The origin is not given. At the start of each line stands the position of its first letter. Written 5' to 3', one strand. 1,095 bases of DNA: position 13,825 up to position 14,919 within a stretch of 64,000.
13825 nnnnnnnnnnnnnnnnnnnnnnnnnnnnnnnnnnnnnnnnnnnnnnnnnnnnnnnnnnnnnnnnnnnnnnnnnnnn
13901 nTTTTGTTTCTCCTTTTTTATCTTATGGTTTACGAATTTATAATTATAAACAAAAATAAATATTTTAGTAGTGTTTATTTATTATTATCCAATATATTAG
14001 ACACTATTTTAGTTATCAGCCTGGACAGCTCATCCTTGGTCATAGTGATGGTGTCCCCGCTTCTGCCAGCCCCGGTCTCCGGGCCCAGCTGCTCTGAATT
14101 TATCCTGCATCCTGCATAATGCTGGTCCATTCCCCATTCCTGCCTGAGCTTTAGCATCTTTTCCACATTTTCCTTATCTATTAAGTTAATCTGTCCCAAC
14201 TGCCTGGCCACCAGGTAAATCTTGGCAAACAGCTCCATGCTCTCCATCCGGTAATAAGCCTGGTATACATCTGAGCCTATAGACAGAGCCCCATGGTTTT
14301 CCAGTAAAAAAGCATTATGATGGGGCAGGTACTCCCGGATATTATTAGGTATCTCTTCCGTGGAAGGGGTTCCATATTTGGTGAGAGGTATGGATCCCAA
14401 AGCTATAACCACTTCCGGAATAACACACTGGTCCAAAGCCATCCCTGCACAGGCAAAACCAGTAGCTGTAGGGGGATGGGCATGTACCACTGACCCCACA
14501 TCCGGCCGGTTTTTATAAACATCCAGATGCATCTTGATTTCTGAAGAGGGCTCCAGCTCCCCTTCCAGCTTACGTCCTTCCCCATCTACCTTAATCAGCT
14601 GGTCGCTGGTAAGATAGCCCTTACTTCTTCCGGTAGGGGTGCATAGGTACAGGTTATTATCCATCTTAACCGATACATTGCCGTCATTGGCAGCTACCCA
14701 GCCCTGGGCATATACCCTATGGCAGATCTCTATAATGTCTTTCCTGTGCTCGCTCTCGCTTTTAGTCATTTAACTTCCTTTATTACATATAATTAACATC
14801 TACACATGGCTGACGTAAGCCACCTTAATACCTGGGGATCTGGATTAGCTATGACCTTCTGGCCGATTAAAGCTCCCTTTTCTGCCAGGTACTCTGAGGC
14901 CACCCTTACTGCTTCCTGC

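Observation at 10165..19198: Aldolase-type bacterial microcompartment locus with duplicated vertex-protein pairs and two PduT-like Fe-S shell trimers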

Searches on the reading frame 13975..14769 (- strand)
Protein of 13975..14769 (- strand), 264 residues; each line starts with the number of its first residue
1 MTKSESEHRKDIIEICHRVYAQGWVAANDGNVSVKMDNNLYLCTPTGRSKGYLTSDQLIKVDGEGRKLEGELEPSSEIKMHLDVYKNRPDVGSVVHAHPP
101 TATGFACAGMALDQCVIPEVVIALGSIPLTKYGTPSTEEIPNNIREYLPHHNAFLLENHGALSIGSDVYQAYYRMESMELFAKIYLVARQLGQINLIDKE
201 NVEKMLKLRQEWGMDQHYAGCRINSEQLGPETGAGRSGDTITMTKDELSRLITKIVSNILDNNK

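Call 3: search_protein_families(library=pfam, proteins=[window:13975-14769:-], max_evalue=0.01)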
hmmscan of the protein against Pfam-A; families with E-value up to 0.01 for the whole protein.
window:13975-14769:- (264 aa): 1 family
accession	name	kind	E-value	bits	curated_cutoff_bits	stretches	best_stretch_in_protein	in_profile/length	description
PF00596.27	Aldolase_II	-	3.1e-48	164.5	22.2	1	11-186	2-183/183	Class II Aldolase and Adducin N-terminal domain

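Call 12: find_related_loci(query=window:13975-14769:-, collection=genome_contigs, flank=10000)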
Query window:13975-14769:- (264 aa) in genome_contigs; peptide patterns used: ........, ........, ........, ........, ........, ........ (x = any residue, [..] = any of these).
67 stretches matched a pattern; 43 encode a relative of the query (tblastn E <= 1e-3); 43 distinct loci.
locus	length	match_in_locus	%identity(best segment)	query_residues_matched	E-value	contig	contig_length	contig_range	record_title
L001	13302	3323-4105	78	1-261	1e-142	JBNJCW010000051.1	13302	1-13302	MAG: Actinomycetota bacterium isolate Y23_7dBSe1.bin.150 NODE_4449_length_13302_cov_15.741725, whole genome shotgun sequ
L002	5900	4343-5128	76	1-261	2e-140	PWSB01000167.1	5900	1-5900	MAG: Actinomycetota bacterium isolate CSSed11_114R1 CS-Sed11-C29044, whole genome shotgun sequence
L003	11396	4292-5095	63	1-263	2e-117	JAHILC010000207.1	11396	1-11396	MAG: Actinomycetota bacterium isolate KR13_N2.mb.106 KR13_N2.mb.106_k141_260641, whole genome shotgun sequence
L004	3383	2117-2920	63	1-263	2e-119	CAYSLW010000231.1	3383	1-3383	MAG TPA_asm: uncultured Candidatus Methanoperedens sp. isolate SRP256446_co1_57 genome assembly, contig: NODE_23407_leng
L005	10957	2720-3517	64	1-263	1e-116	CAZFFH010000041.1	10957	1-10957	MAG TPA_asm: uncultured Actinomycetota bacterium isolate SRP178699_co1_592 genome assembly, contig: NODE_8165_length_109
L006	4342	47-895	57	1-261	9e-111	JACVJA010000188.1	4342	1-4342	MAG: Candidatus Calidifonticultor daggyaiensis isolate DG02_2.bin.19 contig188, whole genome shotgun sequence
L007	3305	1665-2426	63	1-249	9e-112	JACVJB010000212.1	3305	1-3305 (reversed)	MAG: Actinomycetota bacterium isolate DG02_5.bin.278 contig212, whole genome shotgun sequence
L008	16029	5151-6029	56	3-261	6e-108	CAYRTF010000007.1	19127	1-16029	MAG TPA_asm: uncultured Actinomycetota bacterium isolate binchicken_co80_163 genome assembly, contig: NODE_688_length_19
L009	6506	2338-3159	57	3-261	1e-106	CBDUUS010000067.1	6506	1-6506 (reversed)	MAG TPA_asm: uncultured bacterium isolate SRR22302353_concoct_153 genome assembly, contig: ERZ25073599.7099, whole genom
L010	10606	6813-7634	59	3-261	2e-106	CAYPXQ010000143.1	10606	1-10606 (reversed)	MAG TPA_asm: uncultured Actinomycetota bacterium isolate SRP067234_co1_56 genome assembly, contig: k99_799310, whole gen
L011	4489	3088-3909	59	3-261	2e-106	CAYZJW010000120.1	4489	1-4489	MAG TPA_asm: uncultured Actinomycetota bacterium isolate binchicken_co334_330 genome assembly, contig: NODE_40507_length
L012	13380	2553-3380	56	1-262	2e-105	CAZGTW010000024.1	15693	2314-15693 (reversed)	MAG TPA_asm: uncultured Actinomycetota bacterium isolate SRP098346_co1_226 genome assembly, contig: NODE_4048_length_156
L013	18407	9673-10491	58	1-259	3e-107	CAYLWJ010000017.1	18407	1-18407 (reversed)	MAG TPA_asm: uncultured Actinomycetota bacterium isolate SRP231805_co4_8 genome assembly, contig: k141_352678, whole gen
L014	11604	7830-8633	58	3-261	9e-105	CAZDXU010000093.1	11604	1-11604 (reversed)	MAG TPA_asm: uncultured Actinomycetota bacterium isolate SRP067234_co1_154 genome assembly, contig: k99_939877, whole ge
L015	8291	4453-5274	58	3-260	8e-103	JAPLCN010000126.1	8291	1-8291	MAG: Actinomycetota bacterium isolate LacPavin_0419_WC70L_MAG_33_13 LacPavin_0419_WC70L_scaffold_146211, whole genome sh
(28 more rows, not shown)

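Call 21: search_protein_families(library=ncbifam, proteins=[window:13975-14769:-], max_evalue=0.001)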
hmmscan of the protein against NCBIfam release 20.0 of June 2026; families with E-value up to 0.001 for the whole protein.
window:13975-14769:- (264 aa): 30 families (the best 25 are shown)
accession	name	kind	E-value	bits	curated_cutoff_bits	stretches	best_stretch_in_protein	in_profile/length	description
NF043034.1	OxoTetrPhDc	equivalog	1.3e-37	129.6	250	1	5-204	2-203/205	3-oxo-tetronate 4-phosphate decarboxylase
NF005302.0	PRK06833.1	equivalog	2.2e-32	112.3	264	1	7-213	5-211/214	L-fuculose-phosphate aldolase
NF005123.0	PRK06557.1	subfamily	2.6e-32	112.3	251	1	6-206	10-213/223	L-ribulose-5-phosphate 4-epimerase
NF040649.1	FucA_Meth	equivalog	2.9e-32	112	250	1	9-189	3-177/179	L-fuculose phosphate aldolase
NF006208.0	PRK08333.1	equivalog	2.3e-29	102.4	267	1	10-187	7-182/189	aldolase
NF053831.1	RU1PAldHalo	equivalog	5.6e-29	101.1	300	1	25-208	20-202/208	ribulose-1-phosphate aldolase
NF006672.0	PRK09220.1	equivalog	2.8e-28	98.7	226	1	3-103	6-106/209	methylthioribulose 1-phosphate dehydratase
NF005984.0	PRK08087.1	subfamily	1.6e-27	96.7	264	1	9-213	7-210/215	L-fuculose-phosphate aldolase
TIGR01086.1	fucA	equivalog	7.5e-26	91.2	400.25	1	8-213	5-209/214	L-fuculose-phosphate aldolase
NF004979.0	PRK06357.1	equivalog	6e-25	87.9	216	1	7-206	5-215/221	hypothetical protein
TIGR03328.1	salvage_mtnB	equivalog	6.9e-25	87.7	137.05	1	12-103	1-93/194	methylthioribulose 1-phosphate dehydratase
NF006413.0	PRK08660.1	equivalog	3.3e-21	75.9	203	1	10-191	4-180/184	aldolase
NF009003.0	PRK12348.1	subfamily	5.7e-20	71.9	331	1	13-206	9-215/228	L-ribulose-5-phosphate 4-epimerase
NF004527.0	PRK05874.1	equivalog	7.7e-20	71.4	308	1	12-197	11-198/218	L-fuculose-phosphate aldolase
NF006047.0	PRK08193.1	subfamily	7e-19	68.3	257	1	15-194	12-206/231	L-ribulose-5-phosphate 4-epimerase AraD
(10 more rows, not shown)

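Call 28: search_solved_structures(query=window:13975-14769:-, show_alignments=3, max_evalue=1e-8)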
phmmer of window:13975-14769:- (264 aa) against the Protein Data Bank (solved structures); distinct sequences matched with E-value up to 1e-8: 31.
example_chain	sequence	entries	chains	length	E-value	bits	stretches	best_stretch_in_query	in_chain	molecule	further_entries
6vop_A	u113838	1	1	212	1.4e-25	93.6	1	3-187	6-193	Aldolase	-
6voq_A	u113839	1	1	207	8.3e-24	87.8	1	5-186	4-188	Aldolase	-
1dzw_P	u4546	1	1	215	2.2e-22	83.2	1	10-207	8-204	L-fuculose phosphate aldolase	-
6btd_A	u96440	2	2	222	4.9e-22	82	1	8-214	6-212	Fuculose phosphate aldolase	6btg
4c24_A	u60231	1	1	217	5.5e-22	81.8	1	6-213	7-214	L-FUCULOSE PHOSPHATE ALDOLASE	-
1dzz_P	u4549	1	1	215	5.6e-22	81.8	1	10-207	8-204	L-fuculose phosphate aldolase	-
1fua_A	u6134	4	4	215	5.7e-22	81.8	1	10-207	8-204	L-FUCULOSE-1-PHOSPHATE ALDOLASE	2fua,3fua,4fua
1dzx_P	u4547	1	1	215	5.7e-22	81.8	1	10-207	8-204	L-fuculose phosphate aldolase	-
1dzy_P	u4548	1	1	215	5.8e-22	81.8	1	10-207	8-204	L-FUCULOSE-1-PHOSPHATE ALDOLASE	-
1dzv_P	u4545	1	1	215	6.5e-22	81.6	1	10-206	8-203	L-fuculose phosphate aldolase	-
7x78_A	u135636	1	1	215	6.7e-22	81.6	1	10-212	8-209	L-fuculose phosphate aldolase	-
1dzu_P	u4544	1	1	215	1e-21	80.9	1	10-207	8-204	L-fuculose phosphate aldolase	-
4c25_A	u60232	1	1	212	1.2e-21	80.7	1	6-206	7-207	L-FUCULOSE PHOSPHATE ALDOLASE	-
1e47_P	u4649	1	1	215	1.5e-21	80.4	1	10-207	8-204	L-FUCULOSE 1-PHOSPHATE ALDOLASE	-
1e48_P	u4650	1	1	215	1.7e-21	80.3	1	10-206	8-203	L-FUCULOSE 1-PHOSPHATE ALDOLASE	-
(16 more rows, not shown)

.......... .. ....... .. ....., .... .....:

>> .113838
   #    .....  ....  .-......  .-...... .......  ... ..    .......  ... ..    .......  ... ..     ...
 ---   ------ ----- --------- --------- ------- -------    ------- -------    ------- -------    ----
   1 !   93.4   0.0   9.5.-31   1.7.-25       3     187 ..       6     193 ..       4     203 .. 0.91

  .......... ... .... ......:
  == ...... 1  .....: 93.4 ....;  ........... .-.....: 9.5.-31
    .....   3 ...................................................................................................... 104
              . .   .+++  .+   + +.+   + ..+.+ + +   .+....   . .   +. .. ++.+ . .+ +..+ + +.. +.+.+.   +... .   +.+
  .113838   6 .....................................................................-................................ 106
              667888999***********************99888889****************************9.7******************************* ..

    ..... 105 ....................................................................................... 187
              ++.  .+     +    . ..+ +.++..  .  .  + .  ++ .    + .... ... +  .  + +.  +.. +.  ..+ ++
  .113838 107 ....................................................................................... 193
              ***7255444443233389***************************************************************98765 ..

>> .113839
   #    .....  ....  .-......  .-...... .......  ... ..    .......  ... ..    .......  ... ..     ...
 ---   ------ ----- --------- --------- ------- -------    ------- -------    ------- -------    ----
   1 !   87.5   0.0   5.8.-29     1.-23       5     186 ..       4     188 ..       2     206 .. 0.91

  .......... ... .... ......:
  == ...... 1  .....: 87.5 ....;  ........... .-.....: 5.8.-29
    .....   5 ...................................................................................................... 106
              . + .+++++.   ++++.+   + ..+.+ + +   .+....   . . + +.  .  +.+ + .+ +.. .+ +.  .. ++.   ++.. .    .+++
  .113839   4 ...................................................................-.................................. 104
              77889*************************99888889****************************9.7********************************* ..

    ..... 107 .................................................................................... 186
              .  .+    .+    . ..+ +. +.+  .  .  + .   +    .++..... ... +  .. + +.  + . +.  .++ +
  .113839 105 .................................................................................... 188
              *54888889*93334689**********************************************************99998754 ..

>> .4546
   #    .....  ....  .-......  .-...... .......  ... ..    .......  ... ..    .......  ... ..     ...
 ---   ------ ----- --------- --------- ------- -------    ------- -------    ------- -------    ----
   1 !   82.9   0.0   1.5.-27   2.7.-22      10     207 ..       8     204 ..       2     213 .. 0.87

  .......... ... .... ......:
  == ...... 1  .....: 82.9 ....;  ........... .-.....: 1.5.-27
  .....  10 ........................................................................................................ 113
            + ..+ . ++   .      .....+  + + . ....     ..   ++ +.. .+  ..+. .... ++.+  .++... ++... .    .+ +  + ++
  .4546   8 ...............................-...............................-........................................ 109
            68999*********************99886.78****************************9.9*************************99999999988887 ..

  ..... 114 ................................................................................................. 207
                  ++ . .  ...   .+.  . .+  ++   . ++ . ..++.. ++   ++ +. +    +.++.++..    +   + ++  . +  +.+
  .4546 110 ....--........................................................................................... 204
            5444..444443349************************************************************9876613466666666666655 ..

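Call 30: find_encoding_contigs(protein=window:13975-14769:-, flank=10000, max_places=4)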
Protein window:13975-14769:- (264 aa): 16 contigs read that carry it; 4 places shown.
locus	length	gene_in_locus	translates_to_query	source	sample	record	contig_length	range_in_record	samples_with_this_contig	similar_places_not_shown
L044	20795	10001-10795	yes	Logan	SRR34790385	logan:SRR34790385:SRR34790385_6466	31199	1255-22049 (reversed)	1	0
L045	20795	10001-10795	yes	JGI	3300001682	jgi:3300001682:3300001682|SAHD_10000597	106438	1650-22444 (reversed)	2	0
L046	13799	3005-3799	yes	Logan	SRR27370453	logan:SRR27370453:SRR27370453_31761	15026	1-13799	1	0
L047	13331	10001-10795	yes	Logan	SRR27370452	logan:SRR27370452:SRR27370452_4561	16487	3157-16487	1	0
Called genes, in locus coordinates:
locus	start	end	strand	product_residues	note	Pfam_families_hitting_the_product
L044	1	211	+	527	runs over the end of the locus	PF03023:MurJ, PF01943:Polysacc_synt (weak), PF13440:Polysacc_synt_3, PF01554:MatE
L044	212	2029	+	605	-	PF00009:GTP_EFTU, PF00071:Ras (weak), PF03144:GTP_EFTU_D2, PF14492:EFG_III (weak), PF00679:EFG_C, PF06421:LepA_C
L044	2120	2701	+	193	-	-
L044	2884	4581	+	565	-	PF01268:FTHFS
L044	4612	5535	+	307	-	PF00763:THF_DHG_CYH, PF02882:THF_DHG_CYH_C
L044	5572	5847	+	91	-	PF03319:EutN_CcmL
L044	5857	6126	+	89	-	PF03319:EutN_CcmL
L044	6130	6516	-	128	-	PF03965:Penicillinase_R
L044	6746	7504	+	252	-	PF08220:HTH_DeoR, PF08279:HTH_11 (weak), PF13412:HTH_24 (weak), PF00455:DeoRC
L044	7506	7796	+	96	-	PF03319:EutN_CcmL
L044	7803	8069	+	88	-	PF03319:EutN_CcmL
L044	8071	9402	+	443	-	PF01512:Complex1_51K, PF10531:SLBB, PF13534:Fer4_17, PF13375:RnfC_N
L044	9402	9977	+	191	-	PF00936:BMC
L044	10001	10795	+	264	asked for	PF00596:Aldolase_II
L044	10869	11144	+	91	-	PF00936:BMC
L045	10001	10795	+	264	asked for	PF00596:Aldolase_II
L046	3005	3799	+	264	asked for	PF00596:Aldolase_II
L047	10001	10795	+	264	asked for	PF00596:Aldolase_II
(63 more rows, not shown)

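Call 37: search_protein_families(library=pfam, proteins=[L003:8-1615:+, L008:1-1596:+], max_evalue=0.1)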
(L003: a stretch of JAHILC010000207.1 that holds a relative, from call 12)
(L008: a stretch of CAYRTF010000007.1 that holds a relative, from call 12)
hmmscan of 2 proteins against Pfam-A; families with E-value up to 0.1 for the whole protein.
L003:8-1615:+ (536 aa): 2 families
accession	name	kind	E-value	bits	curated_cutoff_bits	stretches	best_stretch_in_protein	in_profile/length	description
PF01144.29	CoA_trans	-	2.7e-35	122.2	23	2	35-269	3-216/217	Coenzyme A transferase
PF16957.11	Mal_decarbox_Al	-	3.2e-05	22.9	25.4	1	197-272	137-206/546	Malonate decarboxylase, alpha subunit, transporter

L008:1-1596:+ (532 aa): 2 families
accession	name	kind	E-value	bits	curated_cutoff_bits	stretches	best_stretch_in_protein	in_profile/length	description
PF01609.27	DDE_Tnp_1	-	8.2e-06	26.2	23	1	174-458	29-199/200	Transposase DDE domain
PF18160.6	SLATT_5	-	0.011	15.5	29.5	1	51-156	46-150/192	SMODS and SLOG-associating 2TM effector domain family 5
